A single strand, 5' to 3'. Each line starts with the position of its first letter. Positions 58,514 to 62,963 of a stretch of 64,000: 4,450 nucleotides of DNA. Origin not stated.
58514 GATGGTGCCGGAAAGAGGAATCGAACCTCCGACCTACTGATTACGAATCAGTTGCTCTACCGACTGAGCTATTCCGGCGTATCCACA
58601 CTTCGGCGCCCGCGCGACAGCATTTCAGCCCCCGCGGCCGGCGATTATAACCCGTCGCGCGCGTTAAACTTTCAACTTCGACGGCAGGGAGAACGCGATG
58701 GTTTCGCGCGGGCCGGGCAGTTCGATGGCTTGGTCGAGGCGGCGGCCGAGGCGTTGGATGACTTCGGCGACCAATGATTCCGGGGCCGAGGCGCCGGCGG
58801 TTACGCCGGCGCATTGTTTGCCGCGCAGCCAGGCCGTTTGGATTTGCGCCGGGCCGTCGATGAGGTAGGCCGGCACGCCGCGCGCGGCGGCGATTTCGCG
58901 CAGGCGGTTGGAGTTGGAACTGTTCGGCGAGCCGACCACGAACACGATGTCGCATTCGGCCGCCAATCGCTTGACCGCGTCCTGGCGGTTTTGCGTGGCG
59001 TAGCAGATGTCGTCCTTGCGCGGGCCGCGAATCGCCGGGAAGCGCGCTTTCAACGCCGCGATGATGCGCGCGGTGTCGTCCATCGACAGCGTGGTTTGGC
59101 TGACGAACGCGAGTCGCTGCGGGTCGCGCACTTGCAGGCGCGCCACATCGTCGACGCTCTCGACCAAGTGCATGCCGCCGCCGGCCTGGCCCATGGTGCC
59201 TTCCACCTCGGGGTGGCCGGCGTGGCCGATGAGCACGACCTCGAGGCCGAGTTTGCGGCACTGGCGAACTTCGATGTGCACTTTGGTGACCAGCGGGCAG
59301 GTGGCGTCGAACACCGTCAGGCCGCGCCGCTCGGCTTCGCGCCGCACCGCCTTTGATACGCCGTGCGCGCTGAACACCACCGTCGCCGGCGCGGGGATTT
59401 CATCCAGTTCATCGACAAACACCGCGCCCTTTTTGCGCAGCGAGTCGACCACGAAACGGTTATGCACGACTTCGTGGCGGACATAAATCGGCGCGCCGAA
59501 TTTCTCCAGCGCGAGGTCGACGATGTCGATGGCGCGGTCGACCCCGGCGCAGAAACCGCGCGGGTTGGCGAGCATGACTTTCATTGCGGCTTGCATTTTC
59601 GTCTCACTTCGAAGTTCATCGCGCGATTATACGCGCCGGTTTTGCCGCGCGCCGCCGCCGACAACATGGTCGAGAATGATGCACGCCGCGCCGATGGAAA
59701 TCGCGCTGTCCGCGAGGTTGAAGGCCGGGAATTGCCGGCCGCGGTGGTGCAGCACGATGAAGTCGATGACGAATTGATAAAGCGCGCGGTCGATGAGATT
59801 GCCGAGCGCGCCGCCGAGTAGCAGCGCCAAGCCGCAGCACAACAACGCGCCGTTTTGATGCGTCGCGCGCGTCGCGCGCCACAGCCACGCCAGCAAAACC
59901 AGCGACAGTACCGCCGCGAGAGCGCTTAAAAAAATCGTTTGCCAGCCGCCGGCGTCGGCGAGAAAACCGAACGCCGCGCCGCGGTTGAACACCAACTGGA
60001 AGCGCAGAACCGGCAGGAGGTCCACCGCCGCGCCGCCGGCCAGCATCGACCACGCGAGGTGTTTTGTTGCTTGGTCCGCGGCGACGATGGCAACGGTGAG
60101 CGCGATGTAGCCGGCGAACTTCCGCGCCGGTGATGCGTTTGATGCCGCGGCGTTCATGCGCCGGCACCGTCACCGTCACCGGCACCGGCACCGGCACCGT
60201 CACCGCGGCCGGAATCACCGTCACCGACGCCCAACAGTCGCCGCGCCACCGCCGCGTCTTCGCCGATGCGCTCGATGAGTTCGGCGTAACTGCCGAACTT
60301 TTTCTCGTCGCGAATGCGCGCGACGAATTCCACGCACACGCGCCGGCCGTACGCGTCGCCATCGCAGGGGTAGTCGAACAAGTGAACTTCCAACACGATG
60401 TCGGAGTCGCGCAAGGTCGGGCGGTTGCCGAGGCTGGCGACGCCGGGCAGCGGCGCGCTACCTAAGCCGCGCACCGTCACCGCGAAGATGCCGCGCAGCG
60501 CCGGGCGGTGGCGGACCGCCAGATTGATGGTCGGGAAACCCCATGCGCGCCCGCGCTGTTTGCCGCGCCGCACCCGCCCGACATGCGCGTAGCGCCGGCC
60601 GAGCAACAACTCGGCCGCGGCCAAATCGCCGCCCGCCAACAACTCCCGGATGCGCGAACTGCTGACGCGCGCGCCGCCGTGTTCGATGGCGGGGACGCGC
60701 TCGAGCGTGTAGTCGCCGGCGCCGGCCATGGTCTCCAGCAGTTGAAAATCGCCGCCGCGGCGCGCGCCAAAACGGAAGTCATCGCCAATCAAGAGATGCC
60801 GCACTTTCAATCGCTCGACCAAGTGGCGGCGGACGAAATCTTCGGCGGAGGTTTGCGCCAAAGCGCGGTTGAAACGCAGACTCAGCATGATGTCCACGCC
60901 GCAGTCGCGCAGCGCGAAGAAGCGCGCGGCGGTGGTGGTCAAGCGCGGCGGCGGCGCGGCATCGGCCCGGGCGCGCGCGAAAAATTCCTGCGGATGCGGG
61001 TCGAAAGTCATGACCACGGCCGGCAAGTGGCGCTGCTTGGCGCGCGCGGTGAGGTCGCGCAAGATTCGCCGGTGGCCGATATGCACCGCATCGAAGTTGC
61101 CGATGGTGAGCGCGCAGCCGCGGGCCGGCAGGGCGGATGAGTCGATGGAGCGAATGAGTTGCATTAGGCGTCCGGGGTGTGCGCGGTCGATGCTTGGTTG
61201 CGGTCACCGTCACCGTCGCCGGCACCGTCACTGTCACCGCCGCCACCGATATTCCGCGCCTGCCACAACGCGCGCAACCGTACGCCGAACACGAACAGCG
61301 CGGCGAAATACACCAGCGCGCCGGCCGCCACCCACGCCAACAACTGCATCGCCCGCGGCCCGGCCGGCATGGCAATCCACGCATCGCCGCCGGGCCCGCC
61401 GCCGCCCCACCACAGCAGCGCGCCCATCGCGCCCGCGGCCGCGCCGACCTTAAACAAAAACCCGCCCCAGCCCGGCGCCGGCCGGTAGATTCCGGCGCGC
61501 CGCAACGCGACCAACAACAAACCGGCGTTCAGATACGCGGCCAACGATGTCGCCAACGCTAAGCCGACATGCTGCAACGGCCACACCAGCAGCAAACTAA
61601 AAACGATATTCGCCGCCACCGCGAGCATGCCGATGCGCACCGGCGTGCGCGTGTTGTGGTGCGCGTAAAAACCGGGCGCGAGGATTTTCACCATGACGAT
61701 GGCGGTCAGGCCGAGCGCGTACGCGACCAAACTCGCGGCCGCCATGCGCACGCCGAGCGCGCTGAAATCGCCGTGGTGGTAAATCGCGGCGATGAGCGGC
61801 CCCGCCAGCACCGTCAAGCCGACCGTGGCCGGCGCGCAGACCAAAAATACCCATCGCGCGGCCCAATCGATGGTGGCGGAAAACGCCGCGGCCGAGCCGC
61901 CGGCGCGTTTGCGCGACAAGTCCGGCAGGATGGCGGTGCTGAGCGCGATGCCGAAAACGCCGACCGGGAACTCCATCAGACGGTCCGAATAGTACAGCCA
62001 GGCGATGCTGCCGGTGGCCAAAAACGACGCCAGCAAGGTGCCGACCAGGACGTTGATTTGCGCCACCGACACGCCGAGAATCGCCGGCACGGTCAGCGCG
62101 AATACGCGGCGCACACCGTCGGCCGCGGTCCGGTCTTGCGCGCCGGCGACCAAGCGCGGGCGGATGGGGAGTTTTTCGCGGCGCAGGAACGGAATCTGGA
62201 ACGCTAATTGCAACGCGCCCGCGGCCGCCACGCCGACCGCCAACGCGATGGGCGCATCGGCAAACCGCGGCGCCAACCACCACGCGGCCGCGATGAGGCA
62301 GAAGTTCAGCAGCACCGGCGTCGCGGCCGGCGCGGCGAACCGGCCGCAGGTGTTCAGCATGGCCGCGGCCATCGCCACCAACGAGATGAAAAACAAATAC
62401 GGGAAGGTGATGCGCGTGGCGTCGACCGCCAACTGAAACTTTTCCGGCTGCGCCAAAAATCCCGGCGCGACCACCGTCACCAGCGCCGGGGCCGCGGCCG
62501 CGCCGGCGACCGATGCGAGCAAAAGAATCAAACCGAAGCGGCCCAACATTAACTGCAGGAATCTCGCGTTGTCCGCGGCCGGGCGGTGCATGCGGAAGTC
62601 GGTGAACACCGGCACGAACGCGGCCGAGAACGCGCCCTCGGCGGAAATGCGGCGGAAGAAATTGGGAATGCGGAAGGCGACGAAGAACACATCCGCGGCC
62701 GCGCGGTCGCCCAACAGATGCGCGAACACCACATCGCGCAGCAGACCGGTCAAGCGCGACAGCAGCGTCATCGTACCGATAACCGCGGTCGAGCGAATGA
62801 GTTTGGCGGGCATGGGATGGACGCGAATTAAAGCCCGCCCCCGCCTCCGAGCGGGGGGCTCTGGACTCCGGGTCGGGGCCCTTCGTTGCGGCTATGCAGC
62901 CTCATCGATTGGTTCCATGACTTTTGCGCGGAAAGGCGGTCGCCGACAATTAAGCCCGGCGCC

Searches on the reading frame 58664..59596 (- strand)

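Call 78: search_protein_families(library=pfam, proteins=[window:58664-59596:-], max_evalue=0.001)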
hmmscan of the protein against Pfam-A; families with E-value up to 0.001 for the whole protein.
window:58664-59596:- (310 aa): 1 family
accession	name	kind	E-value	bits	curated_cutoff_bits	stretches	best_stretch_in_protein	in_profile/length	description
PF02401.23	LYTB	-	2e-99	332.7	24.5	1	7-283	1-266/267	LytB protein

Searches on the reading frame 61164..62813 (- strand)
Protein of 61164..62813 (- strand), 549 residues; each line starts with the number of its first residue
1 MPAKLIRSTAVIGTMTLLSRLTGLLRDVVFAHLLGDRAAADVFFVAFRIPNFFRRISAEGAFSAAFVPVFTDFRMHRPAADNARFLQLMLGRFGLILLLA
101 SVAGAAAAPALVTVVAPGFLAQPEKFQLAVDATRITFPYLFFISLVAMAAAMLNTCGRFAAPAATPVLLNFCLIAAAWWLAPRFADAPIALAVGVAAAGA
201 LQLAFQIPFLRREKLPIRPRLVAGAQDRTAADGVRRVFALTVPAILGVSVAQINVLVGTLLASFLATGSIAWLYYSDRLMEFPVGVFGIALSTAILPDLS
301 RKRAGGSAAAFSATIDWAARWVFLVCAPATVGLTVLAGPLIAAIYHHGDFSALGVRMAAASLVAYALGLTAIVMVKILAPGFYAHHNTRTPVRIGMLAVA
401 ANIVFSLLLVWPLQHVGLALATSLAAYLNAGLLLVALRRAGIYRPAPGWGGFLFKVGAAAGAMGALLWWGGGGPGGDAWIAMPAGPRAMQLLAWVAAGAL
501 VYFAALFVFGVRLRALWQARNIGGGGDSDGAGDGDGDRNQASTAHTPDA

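Call 78: search_protein_families(library=pfam, proteins=[window:61164-62813:-], max_evalue=0.001)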
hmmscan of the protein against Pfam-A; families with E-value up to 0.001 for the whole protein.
window:61164-62813:- (549 aa): 1 family
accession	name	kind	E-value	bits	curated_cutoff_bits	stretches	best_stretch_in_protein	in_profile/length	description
PF03023.19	MurJ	-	2.4e-121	405.9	27.4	1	30-468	1-431/451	Lipid II flippase MurJ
